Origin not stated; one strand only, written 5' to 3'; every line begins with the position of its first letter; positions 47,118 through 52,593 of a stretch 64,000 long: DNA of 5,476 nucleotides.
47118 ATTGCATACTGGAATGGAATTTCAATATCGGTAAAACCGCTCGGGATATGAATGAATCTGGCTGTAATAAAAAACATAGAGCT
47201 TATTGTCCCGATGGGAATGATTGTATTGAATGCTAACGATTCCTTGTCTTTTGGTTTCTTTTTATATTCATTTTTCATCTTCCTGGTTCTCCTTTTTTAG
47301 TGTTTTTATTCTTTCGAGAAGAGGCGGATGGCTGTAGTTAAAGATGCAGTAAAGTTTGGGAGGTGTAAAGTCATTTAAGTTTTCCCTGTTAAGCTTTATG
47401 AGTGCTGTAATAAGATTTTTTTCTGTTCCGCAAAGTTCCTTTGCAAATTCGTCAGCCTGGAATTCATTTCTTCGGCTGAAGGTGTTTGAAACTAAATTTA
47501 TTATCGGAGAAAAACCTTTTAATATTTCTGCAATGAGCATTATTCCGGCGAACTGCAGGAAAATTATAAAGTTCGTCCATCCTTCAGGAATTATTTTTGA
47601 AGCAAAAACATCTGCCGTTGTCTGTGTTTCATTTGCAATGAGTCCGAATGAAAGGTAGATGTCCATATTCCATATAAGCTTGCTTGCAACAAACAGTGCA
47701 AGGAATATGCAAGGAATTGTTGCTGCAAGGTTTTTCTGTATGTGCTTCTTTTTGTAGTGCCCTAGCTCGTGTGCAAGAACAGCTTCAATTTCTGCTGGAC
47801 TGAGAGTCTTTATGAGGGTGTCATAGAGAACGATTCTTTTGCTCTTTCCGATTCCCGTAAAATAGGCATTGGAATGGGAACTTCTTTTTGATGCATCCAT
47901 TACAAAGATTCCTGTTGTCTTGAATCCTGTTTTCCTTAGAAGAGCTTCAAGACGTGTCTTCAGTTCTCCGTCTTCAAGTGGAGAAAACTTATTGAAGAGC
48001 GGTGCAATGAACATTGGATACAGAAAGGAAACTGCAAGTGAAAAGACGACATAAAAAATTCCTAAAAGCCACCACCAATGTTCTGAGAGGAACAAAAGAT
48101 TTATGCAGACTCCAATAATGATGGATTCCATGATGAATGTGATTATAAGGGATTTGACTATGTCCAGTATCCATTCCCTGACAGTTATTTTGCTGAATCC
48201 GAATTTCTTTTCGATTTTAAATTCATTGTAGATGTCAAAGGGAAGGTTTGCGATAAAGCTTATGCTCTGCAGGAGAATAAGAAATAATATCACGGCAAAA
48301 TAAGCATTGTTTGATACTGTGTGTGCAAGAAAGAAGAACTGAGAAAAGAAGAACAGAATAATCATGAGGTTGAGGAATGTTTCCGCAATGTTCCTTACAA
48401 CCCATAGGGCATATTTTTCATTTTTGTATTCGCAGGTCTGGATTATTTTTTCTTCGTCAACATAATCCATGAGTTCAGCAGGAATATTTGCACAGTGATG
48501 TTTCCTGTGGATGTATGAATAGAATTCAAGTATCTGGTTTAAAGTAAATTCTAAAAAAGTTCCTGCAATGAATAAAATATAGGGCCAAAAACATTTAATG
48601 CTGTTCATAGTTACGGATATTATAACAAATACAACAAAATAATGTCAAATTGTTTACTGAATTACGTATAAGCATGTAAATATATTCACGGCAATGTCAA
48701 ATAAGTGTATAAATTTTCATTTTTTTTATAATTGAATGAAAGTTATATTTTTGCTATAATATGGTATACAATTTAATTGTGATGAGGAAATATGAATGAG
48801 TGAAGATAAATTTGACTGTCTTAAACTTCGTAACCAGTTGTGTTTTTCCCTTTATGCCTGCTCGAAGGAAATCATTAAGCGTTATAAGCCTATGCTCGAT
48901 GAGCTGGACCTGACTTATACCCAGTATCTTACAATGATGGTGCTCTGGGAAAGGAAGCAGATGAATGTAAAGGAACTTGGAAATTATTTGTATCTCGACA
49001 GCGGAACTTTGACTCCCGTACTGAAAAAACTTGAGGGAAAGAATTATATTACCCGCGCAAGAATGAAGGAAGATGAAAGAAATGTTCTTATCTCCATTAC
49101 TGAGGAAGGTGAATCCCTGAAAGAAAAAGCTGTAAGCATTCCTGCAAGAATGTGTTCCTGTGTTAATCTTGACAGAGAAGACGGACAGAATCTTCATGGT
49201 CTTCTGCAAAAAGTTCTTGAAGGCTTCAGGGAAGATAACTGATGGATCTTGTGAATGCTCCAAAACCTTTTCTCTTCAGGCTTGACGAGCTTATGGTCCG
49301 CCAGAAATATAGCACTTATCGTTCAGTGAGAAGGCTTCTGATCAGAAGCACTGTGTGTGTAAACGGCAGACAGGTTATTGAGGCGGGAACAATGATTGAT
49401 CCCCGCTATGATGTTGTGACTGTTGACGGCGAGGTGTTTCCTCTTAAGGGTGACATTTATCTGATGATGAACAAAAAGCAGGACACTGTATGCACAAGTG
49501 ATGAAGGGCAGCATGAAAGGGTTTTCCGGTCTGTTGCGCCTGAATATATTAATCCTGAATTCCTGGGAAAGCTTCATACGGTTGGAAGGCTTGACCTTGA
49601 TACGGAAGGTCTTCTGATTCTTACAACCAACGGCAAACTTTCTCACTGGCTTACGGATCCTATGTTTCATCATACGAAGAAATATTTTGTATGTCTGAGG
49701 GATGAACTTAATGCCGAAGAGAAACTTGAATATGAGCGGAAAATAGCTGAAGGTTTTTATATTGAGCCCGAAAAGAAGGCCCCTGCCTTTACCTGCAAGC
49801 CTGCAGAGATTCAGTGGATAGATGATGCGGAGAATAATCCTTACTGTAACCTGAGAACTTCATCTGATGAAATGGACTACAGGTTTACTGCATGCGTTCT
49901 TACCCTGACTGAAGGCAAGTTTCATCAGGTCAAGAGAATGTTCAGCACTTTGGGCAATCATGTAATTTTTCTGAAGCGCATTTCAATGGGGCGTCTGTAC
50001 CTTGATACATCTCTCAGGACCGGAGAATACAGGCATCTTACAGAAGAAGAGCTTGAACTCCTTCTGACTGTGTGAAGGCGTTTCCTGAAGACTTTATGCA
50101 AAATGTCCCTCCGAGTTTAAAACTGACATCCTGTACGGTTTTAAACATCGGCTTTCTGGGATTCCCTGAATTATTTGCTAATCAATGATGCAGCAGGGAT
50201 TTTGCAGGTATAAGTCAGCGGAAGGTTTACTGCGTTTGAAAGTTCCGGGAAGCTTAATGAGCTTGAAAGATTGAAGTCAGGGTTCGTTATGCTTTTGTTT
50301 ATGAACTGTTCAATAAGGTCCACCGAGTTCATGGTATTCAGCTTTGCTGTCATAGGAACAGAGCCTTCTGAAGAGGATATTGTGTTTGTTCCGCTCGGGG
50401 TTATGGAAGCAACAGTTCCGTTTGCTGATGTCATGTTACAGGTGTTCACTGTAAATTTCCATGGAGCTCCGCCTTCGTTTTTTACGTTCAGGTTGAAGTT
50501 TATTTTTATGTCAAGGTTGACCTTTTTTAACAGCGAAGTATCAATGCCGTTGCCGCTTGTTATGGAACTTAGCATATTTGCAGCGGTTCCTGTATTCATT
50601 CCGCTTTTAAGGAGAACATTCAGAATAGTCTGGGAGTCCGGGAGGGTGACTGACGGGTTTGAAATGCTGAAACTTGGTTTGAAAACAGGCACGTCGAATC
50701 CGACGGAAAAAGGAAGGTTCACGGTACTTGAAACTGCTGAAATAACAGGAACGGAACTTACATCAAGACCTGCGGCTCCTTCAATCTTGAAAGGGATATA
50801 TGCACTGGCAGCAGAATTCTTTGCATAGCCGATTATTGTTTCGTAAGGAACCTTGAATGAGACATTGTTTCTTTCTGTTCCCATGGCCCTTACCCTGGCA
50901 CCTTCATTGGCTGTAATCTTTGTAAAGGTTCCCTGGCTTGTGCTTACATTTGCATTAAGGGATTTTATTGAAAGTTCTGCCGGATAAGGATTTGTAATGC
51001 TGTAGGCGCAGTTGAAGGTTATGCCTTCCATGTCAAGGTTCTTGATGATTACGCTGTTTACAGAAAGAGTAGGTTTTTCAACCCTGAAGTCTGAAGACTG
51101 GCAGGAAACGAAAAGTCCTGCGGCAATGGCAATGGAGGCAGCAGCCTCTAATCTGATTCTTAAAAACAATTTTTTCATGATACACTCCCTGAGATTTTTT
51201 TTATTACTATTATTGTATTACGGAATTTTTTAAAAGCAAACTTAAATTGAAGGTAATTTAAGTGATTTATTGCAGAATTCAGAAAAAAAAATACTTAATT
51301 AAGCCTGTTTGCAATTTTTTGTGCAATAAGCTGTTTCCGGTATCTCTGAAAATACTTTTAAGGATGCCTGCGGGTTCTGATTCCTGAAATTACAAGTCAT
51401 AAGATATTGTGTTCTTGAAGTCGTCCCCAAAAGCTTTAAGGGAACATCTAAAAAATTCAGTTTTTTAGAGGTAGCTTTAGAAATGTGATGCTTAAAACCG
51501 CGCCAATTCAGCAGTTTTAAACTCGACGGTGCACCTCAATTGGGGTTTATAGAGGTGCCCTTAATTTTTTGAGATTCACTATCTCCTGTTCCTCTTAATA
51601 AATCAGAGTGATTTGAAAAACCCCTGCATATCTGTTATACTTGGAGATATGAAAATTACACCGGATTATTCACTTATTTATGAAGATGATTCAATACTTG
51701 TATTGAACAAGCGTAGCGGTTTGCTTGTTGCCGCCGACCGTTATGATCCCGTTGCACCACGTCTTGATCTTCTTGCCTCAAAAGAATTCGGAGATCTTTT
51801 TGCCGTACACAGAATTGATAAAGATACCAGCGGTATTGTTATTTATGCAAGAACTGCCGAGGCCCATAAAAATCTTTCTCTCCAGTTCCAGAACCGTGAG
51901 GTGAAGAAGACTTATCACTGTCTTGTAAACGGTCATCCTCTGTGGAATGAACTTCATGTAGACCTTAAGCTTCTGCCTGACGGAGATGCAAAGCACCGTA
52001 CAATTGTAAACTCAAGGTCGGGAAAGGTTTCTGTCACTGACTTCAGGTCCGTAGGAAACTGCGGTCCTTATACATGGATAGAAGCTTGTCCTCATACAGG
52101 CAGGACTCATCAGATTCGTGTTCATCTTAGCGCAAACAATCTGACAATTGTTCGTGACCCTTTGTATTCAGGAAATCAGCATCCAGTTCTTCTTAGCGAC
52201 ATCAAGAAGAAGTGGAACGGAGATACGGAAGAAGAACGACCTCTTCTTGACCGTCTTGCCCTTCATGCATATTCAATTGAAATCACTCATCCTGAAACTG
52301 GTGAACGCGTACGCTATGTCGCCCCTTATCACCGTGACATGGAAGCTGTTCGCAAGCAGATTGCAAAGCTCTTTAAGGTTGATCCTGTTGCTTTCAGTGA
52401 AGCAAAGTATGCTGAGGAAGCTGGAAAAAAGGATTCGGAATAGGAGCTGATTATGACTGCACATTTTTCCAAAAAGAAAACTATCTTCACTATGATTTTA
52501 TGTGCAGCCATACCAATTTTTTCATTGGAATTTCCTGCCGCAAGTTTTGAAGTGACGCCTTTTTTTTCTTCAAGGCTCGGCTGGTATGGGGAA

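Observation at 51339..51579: Nested insertion: a 121-bp MITE (family C) inserted into family B with a TTAA duplication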

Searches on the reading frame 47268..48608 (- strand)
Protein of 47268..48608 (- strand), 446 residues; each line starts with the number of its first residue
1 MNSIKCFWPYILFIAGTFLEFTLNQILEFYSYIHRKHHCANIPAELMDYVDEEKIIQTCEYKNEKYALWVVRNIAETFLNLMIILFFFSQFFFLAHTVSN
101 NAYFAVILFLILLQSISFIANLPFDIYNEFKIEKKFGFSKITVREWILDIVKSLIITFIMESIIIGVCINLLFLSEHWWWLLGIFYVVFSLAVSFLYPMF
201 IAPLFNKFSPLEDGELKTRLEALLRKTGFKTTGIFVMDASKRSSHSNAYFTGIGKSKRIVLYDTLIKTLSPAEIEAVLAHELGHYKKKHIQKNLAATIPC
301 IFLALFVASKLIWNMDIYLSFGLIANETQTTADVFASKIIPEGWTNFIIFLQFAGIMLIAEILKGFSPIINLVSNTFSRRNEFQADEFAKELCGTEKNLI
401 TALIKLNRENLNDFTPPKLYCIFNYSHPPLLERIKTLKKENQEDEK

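Call 70: search_protein_families(library=pfam, max_evalue=0.000001, proteins=[window:47268-48608:-])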
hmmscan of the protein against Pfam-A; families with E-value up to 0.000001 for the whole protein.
window:47268-48608:- (446 aa): 2 families
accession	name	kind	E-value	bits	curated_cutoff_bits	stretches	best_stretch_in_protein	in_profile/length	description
PF01435.24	Peptidase_M48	-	6.8e-41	140.6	20.3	1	210-440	1-185/186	Peptidase family M48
PF16491.10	Peptidase_M48_N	-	4.2e-35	121.6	27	1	34-207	4-179/179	CAAX prenyl protease N-terminal, five membrane helices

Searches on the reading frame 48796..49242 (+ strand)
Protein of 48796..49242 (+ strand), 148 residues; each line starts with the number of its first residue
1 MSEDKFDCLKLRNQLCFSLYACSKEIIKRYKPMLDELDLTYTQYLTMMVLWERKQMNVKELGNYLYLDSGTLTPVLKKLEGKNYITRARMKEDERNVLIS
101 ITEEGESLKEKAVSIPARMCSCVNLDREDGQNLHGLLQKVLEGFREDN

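Call 70: search_protein_families(library=pfam, max_evalue=0.000001, proteins=[window:48796-49242:+])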
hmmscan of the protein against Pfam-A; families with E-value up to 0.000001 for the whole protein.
window:48796-49242:+ (148 aa): 3 families
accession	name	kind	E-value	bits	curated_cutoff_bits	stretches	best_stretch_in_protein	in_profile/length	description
PF22381.2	Staph_reg_Sar_Rot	-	2.2e-22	79.4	27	1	30-111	3-84/85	Transcriptional regulator SarA/Rot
PF01047.28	MarR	-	2.9e-17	62.7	24.6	1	39-97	1-59/59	MarR family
PF13463.12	HTH_27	-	2.1e-07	31.5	22.2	1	49-105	11-68/68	Winged helix DNA-binding domain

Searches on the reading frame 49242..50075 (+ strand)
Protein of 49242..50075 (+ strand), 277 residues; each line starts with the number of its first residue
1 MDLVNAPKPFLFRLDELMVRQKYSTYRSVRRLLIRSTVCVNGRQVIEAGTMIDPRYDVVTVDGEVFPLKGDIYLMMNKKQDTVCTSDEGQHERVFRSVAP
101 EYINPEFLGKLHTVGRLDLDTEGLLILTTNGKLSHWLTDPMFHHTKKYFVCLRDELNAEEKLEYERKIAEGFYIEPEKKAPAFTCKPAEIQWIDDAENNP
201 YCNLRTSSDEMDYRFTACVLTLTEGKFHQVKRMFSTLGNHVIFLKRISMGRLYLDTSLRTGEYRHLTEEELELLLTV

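Call 70: search_protein_families(library=pfam, max_evalue=0.000001, proteins=[window:49242-50075:+])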
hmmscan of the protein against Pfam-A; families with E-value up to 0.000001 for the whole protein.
window:49242-50075:+ (277 aa): 1 family
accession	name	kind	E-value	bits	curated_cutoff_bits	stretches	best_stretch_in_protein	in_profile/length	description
PF00849.27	PseudoU_synth_2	-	6.2e-18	65.9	26.8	1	73-235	2-151/152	RNA pseudouridylate synthase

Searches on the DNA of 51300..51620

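Call 36: search_rna_families(source=window, start=51300, end=51620, threshold=evalue, max_evalue=10)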
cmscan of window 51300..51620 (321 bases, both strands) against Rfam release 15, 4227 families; matches with E-value up to 10: 3.
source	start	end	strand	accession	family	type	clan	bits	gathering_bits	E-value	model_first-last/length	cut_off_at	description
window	51511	51587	+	RF02722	sca_ncR27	Gene; snRNA; snoRNA; scaRNA;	-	19.4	91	0.21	1-83/83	no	Small Cajal body specific RNA ncR27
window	51528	51561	+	RF04037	mir-7911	Gene; miRNA;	-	14.4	60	6.4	12-51/63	no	mir-7911 microRNA precursor family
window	51429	51461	-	RF00110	RybB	Gene; sRNA;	-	12.6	40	5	1-79/79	no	RybB RNA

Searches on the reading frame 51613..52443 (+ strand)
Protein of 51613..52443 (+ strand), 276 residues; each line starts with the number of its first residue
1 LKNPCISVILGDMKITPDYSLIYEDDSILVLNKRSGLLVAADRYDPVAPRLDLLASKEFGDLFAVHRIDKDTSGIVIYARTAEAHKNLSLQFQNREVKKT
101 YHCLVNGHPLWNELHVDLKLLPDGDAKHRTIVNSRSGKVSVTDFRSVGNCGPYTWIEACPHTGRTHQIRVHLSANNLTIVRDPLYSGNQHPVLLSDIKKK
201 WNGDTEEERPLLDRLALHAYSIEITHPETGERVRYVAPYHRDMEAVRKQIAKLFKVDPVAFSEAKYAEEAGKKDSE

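Call 12: search_protein_families(library=ncbifam, proteins=[window:51613-52443:+])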
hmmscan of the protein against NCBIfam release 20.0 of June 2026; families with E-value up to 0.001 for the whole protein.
window:51613-52443:+ (276 aa): 7 families
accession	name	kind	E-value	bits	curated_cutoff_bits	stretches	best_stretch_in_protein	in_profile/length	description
TIGR00005.1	rluA_subfam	subfamily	4.8e-52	177.1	192.7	1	19-247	73-294/298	RluA family pseudouridine synthase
NF008385.0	PRK11180.1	equivalog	1.2e-29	103.7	351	1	20-250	85-312/325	23S rRNA pseudouridine(1911/1915/1917) synthase RluD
NF007543.0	PRK10158.1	equivalog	2.8e-29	102.4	286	1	17-238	12-216/219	bifunctional tRNA pseudouridine(32) synthase/23S rRNA pseudouridine(746) synthase RluA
NF008249.0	PRK11025.1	equivalog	4.1e-29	101.5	378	1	20-250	94-313/317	23S rRNA pseudouridine(955/2504/2580) synthase RluC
NF008321.0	PRK11112.1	equivalog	1e-24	87.3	328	1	21-249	4-233/257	tRNA pseudouridine(65) synthase TruC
TIGR01621.1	RluA-like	hypoth_equivalog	9.1e-22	77.4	222.3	1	21-188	4-168/217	TIGR01621 family pseudouridine synthase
TIGR00093.1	TIGR00093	subfamily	0.00075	19.3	109.3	0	58-174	27-130/161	pseudouridine synthase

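Call 18: find_encoding_contigs(protein=window:51649-52443:+, flank=10000, max_places=10)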
Protein window:51649-52443:+ (264 aa): no gene with exactly this product is on record in the collection.

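Call 26: find_homologous_proteins(query=window:51649-52440:+, max_evalue=1e-40)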
Query window:51649-52440:+ (264 aa): 1529 proteins with E <= 1e-40 among 8000 candidates; the best 120 are listed.
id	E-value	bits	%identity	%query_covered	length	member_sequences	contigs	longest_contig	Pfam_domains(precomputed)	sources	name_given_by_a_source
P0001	2.5e-176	603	100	100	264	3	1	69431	PF00849.28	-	-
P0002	7.6e-131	454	78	94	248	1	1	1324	PF00849.28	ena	-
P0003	4.0e-129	448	76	94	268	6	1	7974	PF00849.28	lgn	-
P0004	4.1e-128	445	77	94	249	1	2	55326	PF00849.28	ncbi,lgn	-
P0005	6.8e-128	444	75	95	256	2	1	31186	PF00849.28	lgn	-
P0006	2.4e-126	439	72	98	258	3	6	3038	PF00849.28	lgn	-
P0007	4.5e-126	438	74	97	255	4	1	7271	PF00849.28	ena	-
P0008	6.0e-126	437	76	94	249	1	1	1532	PF00849.28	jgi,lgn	-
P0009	1.2e-125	436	74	95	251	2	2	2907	PF00849.28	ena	-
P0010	4.3e-125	435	75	94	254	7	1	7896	PF00849.28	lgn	-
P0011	1.3e-124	433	74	94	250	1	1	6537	PF00849.28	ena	-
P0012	2.8e-124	432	74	94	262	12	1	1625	PF00849.28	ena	-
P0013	2.8e-123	429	72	95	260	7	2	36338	PF00849.28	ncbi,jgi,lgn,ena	ncbi:MAG: RluA family pseudouridine synthase [Treponema sp.]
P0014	5.6e-123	428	73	94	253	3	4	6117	PF00849.28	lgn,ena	-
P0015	1.2e-122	427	72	94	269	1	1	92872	PF00849.28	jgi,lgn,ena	-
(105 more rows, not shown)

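Call 27: list_cluster_members(proteins=[P0001])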
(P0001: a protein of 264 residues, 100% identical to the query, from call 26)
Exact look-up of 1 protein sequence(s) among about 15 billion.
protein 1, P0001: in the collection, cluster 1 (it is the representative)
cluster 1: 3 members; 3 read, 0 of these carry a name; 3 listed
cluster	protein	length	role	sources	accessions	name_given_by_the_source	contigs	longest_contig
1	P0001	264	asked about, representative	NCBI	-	-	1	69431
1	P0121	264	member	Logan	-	-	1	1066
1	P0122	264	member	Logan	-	-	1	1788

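Call 28: find_encoding_contigs(protein=P0122, flank=10000)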
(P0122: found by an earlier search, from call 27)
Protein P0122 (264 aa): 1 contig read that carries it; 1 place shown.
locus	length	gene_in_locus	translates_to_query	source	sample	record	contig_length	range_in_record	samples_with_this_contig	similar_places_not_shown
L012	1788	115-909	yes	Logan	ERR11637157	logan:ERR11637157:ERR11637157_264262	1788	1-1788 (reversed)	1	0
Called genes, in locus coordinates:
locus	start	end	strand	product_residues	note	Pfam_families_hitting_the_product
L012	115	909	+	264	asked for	PF00849:PseudoU_synth_2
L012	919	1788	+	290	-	?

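Call 29: find_encoding_contigs(protein=P0121, flank=10000)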
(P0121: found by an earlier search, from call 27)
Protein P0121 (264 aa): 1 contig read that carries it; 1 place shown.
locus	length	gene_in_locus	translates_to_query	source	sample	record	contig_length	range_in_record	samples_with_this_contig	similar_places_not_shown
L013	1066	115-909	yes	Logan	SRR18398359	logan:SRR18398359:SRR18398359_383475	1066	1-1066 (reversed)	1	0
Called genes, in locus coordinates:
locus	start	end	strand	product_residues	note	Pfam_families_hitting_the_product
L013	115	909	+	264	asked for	PF00849:PseudoU_synth_2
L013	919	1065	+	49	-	?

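Call 31: find_encoding_contigs(protein=P0004, flank=10000, max_places=2)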
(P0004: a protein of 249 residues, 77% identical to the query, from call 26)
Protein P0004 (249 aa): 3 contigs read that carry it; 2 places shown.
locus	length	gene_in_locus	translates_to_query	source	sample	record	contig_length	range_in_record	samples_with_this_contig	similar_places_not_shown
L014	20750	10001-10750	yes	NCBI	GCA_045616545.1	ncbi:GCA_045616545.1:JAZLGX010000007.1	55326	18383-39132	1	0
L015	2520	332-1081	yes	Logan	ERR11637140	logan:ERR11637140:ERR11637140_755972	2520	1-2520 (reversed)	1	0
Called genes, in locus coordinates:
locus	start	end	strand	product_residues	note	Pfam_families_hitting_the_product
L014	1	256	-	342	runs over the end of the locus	-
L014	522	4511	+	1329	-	PF18072:FGAR-AT_linker, PF02769:AIRS_C, PF13507:GATase_5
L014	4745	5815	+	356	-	PF13098:Thioredoxin_2, PF13899:Thioredoxin_7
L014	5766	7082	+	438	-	PF01595:CNNM, PF00571:CBS, PF03471:CorC_HlyC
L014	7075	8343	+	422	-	PF01595:CNNM, PF00571:CBS (weak), PF03471:CorC_HlyC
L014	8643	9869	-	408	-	PF12242:Eno-Rase_NADH_b, PF12241:Enoyl_reductase, PF07055:Eno-Rase_FAD_bd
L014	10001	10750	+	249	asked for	PF00849:PseudoU_synth_2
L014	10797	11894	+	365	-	PF01278:Omptin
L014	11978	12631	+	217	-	PF13189:Cytidylate_kin2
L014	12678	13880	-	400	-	-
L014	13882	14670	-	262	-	PF17131:TP_0789-like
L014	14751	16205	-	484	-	PF12704:MacB_PCD, PF02687:FtsX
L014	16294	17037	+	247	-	PF00005:ABC_tran, PF13304:AAA_21 (faint), PF02463:SMC_N (weak)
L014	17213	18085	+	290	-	PF01634:HisG, PF08029:HisG_C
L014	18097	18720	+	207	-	PF00475:IGPD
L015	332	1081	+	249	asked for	PF00849:PseudoU_synth_2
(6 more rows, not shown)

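Call 32: find_encoding_contigs(protein=P0005, flank=10000, max_places=2)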
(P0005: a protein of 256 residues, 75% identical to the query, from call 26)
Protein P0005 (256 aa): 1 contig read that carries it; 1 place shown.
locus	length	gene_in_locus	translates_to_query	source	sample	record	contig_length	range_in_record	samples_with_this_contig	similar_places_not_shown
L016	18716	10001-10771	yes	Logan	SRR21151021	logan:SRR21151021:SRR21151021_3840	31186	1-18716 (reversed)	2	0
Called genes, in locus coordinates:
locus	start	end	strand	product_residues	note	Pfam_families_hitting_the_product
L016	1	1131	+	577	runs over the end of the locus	PF02554:CstA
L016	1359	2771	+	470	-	PF00211:Guanylate_cyc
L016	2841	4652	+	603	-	PF04055:Radical_SAM, PF01904:DUF72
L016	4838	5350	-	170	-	-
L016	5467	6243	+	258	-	PF00497:SBP_bac_3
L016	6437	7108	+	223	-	PF00528:BPD_transp_1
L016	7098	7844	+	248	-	PF02463:SMC_N, PF00005:ABC_tran, PF13304:AAA_21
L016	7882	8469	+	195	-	PF02224:Cytidylate_kin (faint), PF13189:Cytidylate_kin2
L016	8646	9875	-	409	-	PF12242:Eno-Rase_NADH_b, PF12241:Enoyl_reductase, PF07055:Eno-Rase_FAD_bd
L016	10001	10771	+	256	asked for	PF00849:PseudoU_synth_2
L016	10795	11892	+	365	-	-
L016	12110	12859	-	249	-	PF00005:ABC_tran, PF13304:AAA_21 (faint), PF02463:SMC_N (weak)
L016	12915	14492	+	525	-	PF12704:MacB_PCD (weak), PF02687:FtsX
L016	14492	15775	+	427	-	PF12704:MacB_PCD (weak), PF02687:FtsX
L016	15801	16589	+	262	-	PF17131:TP_0789-like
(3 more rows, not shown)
